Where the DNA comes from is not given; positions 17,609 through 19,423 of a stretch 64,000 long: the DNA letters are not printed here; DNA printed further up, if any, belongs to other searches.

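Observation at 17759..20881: Truncated Hsp70-like ATPase plus APH-kinase/P-loop-kinase fusion, in operon with dprA-topA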

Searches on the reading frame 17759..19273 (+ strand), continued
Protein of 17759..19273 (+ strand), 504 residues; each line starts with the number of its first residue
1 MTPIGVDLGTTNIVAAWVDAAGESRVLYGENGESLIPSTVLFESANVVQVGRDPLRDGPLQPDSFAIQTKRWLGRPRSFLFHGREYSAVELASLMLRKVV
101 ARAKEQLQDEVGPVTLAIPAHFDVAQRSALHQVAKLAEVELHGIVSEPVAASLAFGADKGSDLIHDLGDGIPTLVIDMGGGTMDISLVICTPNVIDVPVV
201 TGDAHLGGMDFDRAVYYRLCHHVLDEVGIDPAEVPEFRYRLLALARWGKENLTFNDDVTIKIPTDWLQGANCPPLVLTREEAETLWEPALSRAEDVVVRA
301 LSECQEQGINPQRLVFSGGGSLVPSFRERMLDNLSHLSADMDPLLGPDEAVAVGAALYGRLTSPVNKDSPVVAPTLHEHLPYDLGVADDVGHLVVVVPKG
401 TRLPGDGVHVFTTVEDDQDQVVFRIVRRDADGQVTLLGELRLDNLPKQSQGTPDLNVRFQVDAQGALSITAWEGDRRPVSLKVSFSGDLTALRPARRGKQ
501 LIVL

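Call 61: search_protein_families(library=pfam, proteins=[P0217, P0218, P0220, P0221, P0222, P0224, P0225, P0226, P0219, P0223], max_evalue=0.0001)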
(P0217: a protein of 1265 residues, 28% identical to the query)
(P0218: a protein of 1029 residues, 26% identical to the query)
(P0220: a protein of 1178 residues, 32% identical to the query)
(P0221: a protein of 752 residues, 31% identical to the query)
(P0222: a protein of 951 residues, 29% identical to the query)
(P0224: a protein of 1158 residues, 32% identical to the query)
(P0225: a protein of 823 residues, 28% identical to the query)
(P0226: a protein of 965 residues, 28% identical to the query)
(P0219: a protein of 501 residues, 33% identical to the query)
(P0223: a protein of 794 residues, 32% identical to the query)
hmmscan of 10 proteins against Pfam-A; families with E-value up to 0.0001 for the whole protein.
P0217 (1265 aa): 3 families
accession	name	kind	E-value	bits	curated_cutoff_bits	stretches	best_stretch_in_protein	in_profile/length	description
PF00012.26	HSP70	-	5.9e-262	870.7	20.6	2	6-604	1-582/599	Hsp70 protein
PF06723.19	MreB_Mbl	-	5.9e-37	127.7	27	2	669-1015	4-319/327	MreB/Mbl protein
PF14450.12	FtsA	-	9.6e-06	26.4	31.8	0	218-373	4-104/127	Cell division protein FtsA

P0218 (1029 aa): 5 families
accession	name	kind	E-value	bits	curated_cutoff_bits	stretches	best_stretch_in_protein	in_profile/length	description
PF00012.26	HSP70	-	0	1209.3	20.6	2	476-1014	53-580/599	Hsp70 protein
PF06723.19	MreB_Mbl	-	2.5e-20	73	27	2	68-322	82-318/327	MreB/Mbl protein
PF02782.22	FGGY_C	-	5.2e-06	26.8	27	0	742-803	143-196/198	FGGY family of carbohydrate kinases, C-terminal domain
PF07318.18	DUF1464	-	2.5e-05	24.1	23.5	0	706-816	203-312/327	Protein of unknown function (DUF1464)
PF24722.1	DUF7674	-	6e-05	23.5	27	0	245-284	38-77/111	Domain of unknown function (DUF7674)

P0220 (1178 aa): 2 families
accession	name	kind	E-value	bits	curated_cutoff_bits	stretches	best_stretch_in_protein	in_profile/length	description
PF00012.26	HSP70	-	1.5e-139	466.4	20.6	3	19-303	89-373/599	Hsp70 protein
PF06723.19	MreB_Mbl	-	4e-23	82.2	27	2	50-302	80-319/327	MreB/Mbl protein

P0221 (752 aa): 2 families
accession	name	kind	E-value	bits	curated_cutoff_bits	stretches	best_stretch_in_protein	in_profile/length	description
PF00012.26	HSP70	-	1.8e-260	865.8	20.6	2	194-728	68-588/599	Hsp70 protein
PF06723.19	MreB_Mbl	-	1.2e-25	90.5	27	2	245-482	77-300/327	MreB/Mbl protein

P0222 (951 aa): 2 families
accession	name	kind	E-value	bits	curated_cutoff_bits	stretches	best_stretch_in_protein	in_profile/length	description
PF00012.26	HSP70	-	7.7e-301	999.1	20.6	2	485-942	146-594/599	Hsp70 protein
PF06723.19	MreB_Mbl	-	2.9e-20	72.8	27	2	487-712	108-317/327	MreB/Mbl protein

P0224 (1158 aa): 3 families
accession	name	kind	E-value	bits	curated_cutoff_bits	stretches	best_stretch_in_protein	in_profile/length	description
PF00012.26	HSP70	-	6.9e-122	408.1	20.6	1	10-499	2-506/599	Hsp70 protein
PF06723.19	MreB_Mbl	-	2.5e-13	50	27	1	10-358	4-319/327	MreB/Mbl protein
PF13243.12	SQHop_cyclase_C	-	3e-05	23.7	26.1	0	827-908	202-279/319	Squalene-hopene cyclase C-terminal domain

P0225 (823 aa): 4 families
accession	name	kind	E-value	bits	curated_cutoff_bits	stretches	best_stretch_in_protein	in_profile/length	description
PF00012.26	HSP70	-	0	1177.8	20.6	2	418-797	2-378/599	Hsp70 protein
PF06723.19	MreB_Mbl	-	9.1e-29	100.8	27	2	539-788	82-316/327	MreB/Mbl protein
PF02782.22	FGGY_C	-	1.5e-07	31.8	27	0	283-393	106-196/198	FGGY family of carbohydrate kinases, C-terminal domain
PF21523.3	ParM_N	-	7.4e-06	26.5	27.4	0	207-256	5-52/159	Plasmid segregation protein ParM, C-terminal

P0226 (965 aa): 4 families
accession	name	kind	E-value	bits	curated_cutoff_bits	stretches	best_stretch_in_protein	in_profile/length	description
PF00012.26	HSP70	-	5.3e-250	831.2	20.6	3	6-362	1-350/599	Hsp70 protein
PF06723.19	MreB_Mbl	-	1.6e-15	57.3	27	2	121-333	73-265/327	MreB/Mbl protein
PF01968.24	Hydantoinase_A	-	1.8e-08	34.4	22.9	0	162-221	46-104/291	Hydantoinase/oxoprolinase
PF21523.3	ParM_N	-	1.4e-07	32.1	27.4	0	492-530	5-41/159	Plasmid segregation protein ParM, C-terminal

P0219 (501 aa): 2 families
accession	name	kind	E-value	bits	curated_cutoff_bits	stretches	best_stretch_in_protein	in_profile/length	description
PF00012.26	HSP70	-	5.1e-136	454.7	20.6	1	2-484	1-500/599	Hsp70 protein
PF06723.19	MreB_Mbl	-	4.1e-09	36.2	27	1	95-216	78-194/327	MreB/Mbl protein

P0223 (794 aa): 3 families
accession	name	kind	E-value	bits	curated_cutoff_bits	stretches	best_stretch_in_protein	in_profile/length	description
PF00012.26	HSP70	-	1.3e-201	671.3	20.6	3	90-384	104-397/599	Hsp70 protein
PF06723.19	MreB_Mbl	-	1.1e-12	47.9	27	1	9-222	4-190/327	MreB/Mbl protein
PF02782.22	FGGY_C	-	2.3e-11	44.3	27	0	313-361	149-196/198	FGGY family of carbohydrate kinases, C-terminal domain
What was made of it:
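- Tried and rejected: They are tandem Hsp70s (call 61).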

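Call 64: fold_search(model_id=the predicted structure, library=pdb)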
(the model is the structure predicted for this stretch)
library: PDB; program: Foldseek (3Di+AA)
matches with E <= 10: 1309; with E <= 0.001: 672
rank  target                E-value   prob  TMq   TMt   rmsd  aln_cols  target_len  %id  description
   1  4b9q_A                4.4e-44  1.00  0.84  0.71   3.5       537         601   26  Open conformation of ATP-bound Hsp70 homolog DnaK (released 2012-11-14)
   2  9a5j_A                2.4e-43  1.00  0.79  0.66   4.2       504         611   27  Integrative model of DNAK-GUDB by crosslinking MS and deep learning (released 2024-09-18)
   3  5nro_A                1.7e-42  1.00  0.85  0.72   3.2       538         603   25  Structure of full-length DnaK with bound J-domain (released 2018-01-17)
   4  7krt_A                2.0e-42  1.00  0.85  0.73   3.3       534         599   25  Restraining state of a truncated Hsp70 DnaK (released 2021-09-15)
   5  7ko2_B                2.6e-42  1.00  0.84  0.71   3.5       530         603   25  Restraining state of near full-length Hsp70 DnaK (released 2021-09-15)
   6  4b9q_C                5.5e-42  1.00  0.84  0.72   3.4       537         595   25  Open conformation of ATP-bound Hsp70 homolog DnaK (released 2012-11-14)
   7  7ko2_D                5.5e-42  1.00  0.84  0.71   3.3       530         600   25  Restraining state of near full-length Hsp70 DnaK (released 2021-09-15)
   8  4b9q_D                7.3e-42  1.00  0.83  0.71   3.3       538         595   25  Open conformation of ATP-bound Hsp70 homolog DnaK (released 2012-11-14)
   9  5tky_A                1.2e-41  1.00  0.86  0.73   3.1       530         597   26  Crystal structure of the co-translational Hsp70 chaperone Ssb in the ATP-bound, open conformation (released 2016-11-16)
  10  4b9q_B                1.2e-41  1.00  0.83  0.71   3.5       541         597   25  Open conformation of ATP-bound Hsp70 homolog DnaK (released 2012-11-14)
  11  6eob                  2.7e-41  1.00  0.84  0.82   3.6       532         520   24  Crystal structure of AMPylated GRP78 in apo form (Crystal form 1) (released 2017-11-01)
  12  5o4p_B                5.2e-41  1.00  0.85  0.82   3.6       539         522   24  Crystal structure of AMPylated GRP78 (released 2017-11-01)
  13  5o4p_A                7.7e-41  1.00  0.85  0.83   3.5       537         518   24  Crystal structure of AMPylated GRP78 (released 2017-11-01)
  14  4jn4_A                1.0e-40  1.00  0.83  0.70   3.8       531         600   25  Allosteric opening of the polypeptide-binding site when an Hsp70 binds ATP (released 2013-05-29)
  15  7kzu                  1.1e-40  1.00  0.83  0.79   3.9       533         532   25  Quasi-intermediate state (Q) of a truncated Hsp70 DnaK fused with a substrate peptide (released 2021-05-12)
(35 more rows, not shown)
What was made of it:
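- The model superposes on ATP-state DnaK at TM 0.84-0.85 (call 64).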

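Call 73: find_related_loci(query=A3, collection=metagenome_contigs, flank=6000)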
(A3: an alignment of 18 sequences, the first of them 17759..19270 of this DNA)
Query A3 (504 aa) in metagenome_contigs; peptide patterns used: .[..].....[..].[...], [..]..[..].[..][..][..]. (x = any residue, [..] = any of these).
600 stretches matched a pattern (row limit reached: there are more); 532 encode a relative of the query (tblastn E <= 1e-3); the best 80 are kept; 80 distinct loci.
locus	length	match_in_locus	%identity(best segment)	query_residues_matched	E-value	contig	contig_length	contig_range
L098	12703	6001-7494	31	4-490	8e-59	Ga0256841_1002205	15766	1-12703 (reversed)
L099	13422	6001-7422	30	4-490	5e-55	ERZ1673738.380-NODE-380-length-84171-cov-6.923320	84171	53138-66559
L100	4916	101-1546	30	4-496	1e-53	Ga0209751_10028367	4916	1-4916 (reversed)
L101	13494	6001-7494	30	4-490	8e-53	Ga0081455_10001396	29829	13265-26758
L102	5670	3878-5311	29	4-473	1e-52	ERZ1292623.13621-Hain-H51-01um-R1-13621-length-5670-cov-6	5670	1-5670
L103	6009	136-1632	29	4-490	2e-52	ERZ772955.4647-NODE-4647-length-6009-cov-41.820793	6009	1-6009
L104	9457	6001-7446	30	4-475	5e-52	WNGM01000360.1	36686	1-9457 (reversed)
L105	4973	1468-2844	28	4-473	1e-51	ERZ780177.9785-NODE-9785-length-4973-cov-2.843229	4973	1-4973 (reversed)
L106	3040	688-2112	30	4-490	2e-51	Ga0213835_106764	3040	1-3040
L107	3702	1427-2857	29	4-471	2e-51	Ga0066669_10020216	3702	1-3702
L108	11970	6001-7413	29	4-484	3e-51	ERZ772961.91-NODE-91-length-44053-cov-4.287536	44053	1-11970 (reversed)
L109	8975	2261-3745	28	4-484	1e-50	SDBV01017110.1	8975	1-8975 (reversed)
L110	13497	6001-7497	29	4-490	6e-51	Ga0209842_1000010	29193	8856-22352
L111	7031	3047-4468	29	4-490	7e-51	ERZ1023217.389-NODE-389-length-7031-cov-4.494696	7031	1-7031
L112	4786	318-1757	30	4-473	8e-51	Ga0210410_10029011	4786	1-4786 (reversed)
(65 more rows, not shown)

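Call 74: find_related_loci(query=window:17759-19270:+, collection=viral_contigs, flank=5000)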
Query window:17759-19270:+ (504 aa) in viral_contigs; peptide patterns used: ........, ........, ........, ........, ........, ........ (x = any residue, [..] = any of these).
1 stretches matched a pattern, but none encodes a relative of the query by tblastn (E <= 1e-3).
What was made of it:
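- No viral relatives (call 74).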
